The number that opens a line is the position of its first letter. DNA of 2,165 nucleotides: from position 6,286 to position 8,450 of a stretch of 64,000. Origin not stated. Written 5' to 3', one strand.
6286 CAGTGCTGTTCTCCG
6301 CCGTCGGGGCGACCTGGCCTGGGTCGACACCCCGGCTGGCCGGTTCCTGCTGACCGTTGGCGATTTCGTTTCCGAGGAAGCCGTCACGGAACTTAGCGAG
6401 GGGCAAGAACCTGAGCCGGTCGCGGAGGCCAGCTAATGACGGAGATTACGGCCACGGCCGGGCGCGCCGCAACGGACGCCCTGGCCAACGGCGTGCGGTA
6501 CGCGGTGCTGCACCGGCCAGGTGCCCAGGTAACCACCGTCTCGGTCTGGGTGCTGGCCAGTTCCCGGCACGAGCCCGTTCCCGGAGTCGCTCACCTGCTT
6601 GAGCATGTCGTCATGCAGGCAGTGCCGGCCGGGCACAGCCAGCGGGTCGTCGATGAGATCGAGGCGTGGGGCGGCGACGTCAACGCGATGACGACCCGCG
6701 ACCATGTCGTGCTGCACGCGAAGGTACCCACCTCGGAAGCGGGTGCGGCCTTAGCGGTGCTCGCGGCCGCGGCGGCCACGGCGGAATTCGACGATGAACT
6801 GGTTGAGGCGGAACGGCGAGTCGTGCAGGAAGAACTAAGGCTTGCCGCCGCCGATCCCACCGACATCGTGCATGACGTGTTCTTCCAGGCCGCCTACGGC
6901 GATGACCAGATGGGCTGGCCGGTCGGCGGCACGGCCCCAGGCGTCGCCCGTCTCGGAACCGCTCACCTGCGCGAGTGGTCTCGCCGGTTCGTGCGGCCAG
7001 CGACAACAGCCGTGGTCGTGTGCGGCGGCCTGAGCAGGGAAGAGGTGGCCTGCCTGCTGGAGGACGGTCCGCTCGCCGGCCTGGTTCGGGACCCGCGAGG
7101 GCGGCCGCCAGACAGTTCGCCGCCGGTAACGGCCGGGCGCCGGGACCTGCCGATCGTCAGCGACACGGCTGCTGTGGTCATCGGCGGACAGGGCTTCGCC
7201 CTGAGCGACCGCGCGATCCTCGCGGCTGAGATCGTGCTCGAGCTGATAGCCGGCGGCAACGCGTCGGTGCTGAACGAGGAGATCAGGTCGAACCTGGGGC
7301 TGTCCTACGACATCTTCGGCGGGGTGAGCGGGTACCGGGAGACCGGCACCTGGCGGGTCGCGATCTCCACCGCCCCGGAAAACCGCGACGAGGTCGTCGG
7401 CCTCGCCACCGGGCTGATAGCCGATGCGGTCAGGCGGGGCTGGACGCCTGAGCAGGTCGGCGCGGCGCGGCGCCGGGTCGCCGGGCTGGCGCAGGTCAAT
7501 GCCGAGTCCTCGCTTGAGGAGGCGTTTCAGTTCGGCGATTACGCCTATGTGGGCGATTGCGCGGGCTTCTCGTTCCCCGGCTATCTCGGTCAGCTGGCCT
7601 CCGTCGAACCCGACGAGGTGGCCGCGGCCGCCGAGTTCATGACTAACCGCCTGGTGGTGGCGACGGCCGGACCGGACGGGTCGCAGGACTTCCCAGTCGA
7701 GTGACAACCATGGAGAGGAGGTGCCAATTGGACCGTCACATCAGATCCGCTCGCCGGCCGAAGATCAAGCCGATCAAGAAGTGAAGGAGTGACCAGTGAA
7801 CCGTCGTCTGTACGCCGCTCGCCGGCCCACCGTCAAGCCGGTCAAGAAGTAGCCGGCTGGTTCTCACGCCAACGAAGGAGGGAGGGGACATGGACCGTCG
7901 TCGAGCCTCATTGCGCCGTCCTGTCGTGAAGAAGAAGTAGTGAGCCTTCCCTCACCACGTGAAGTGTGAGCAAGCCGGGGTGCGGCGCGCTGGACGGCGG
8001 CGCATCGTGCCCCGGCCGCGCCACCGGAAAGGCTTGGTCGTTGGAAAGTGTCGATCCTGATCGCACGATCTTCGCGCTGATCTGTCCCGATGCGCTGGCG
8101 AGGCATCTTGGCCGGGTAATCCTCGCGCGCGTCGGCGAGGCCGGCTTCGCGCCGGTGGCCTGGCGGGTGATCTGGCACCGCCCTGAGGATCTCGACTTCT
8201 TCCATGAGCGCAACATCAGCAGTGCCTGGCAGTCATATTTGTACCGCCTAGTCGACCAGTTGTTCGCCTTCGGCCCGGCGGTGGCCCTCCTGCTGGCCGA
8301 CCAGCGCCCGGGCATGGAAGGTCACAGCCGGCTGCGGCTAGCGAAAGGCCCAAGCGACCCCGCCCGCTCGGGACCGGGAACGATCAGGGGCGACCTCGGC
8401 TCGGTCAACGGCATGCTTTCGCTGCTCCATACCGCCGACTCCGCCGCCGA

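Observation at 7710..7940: Three tandem SD-led micro-ORFs encode paralogous Lys/Arg-rich 16-18 aa peptides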

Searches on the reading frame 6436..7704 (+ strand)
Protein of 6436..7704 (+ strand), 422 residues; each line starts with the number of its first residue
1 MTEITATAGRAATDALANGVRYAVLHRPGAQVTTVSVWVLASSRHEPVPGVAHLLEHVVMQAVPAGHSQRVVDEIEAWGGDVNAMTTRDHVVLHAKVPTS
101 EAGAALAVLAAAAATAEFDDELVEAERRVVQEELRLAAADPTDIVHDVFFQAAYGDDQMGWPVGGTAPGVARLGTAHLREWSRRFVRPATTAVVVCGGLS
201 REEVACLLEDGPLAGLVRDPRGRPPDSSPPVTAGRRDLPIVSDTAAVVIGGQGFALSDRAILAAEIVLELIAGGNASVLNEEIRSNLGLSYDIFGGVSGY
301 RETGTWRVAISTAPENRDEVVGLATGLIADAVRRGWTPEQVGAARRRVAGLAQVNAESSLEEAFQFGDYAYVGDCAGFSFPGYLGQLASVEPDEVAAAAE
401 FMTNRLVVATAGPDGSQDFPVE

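Call 4: search_protein_families(library=pfam, proteins=[window:6436-7704:+], max_evalue=0.01)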
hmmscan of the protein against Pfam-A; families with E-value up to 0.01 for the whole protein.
window:6436-7704:+ (422 aa): 2 families
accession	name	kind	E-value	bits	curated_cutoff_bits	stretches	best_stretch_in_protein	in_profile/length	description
PF00675.25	Peptidase_M16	-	1.2e-22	80.9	22.3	1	23-166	3-148/149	Insulinase (Peptidase family M16)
PF05193.26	Peptidase_M16_C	-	4.2e-16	59.8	23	1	176-347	5-180/181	Peptidase M16 inactive domain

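Call 11: search_protein_families(library=ncbifam, proteins=[window:6436-7704:+], max_evalue=0.1)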
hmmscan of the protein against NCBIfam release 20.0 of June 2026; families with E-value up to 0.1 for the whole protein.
window:6436-7704:+ (422 aa): 4 families
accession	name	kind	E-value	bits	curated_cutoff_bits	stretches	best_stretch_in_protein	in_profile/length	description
TIGR02110.1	PQQ_syn_pqqF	equivalog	1.4e-09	37.3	320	1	15-141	4-133/697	pyrroloquinoline quinone biosynthesis protein PqqF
NF047421.1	YfmH_fam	equivalog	4.7e-07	29.3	250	1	49-209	60-215/425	EF-P 5-aminopentanol modification-associated protein YfmH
NF011681.0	PRK15101.1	equivalog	4.5e-05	21.6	765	1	47-146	82-182/961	pitrilysin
NF047422.1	YfmF_fam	equivalog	0.014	14.3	285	1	112-209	113-210/412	EF-P 5-aminopentanol modification-associated protein YfmF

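Call 73: search_protein_families(library=padloc, proteins=[window:6436-7704:+], max_evalue=0.01)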
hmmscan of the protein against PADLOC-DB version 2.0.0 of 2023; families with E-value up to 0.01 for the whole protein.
window:6436-7704:+ (422 aa): 0 families

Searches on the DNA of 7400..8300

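Call 19: search_rna_families(source=window, start=7400, end=8300, threshold=evalue, max_evalue=1)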
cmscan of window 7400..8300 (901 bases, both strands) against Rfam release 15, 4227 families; matches with E-value up to 1: 0.
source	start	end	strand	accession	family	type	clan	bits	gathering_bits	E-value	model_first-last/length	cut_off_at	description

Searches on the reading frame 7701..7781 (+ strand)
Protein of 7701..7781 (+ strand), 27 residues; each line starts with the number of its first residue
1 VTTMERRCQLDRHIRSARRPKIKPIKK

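Call 11: search_protein_families(library=ncbifam, proteins=[window:7701-7781:+], max_evalue=0.1)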
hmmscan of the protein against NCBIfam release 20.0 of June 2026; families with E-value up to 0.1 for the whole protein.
seq(27 aa): 0 families

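Call 85: list_cluster_members(proteins=[window:7701-7781:+, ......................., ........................, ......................, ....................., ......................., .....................])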
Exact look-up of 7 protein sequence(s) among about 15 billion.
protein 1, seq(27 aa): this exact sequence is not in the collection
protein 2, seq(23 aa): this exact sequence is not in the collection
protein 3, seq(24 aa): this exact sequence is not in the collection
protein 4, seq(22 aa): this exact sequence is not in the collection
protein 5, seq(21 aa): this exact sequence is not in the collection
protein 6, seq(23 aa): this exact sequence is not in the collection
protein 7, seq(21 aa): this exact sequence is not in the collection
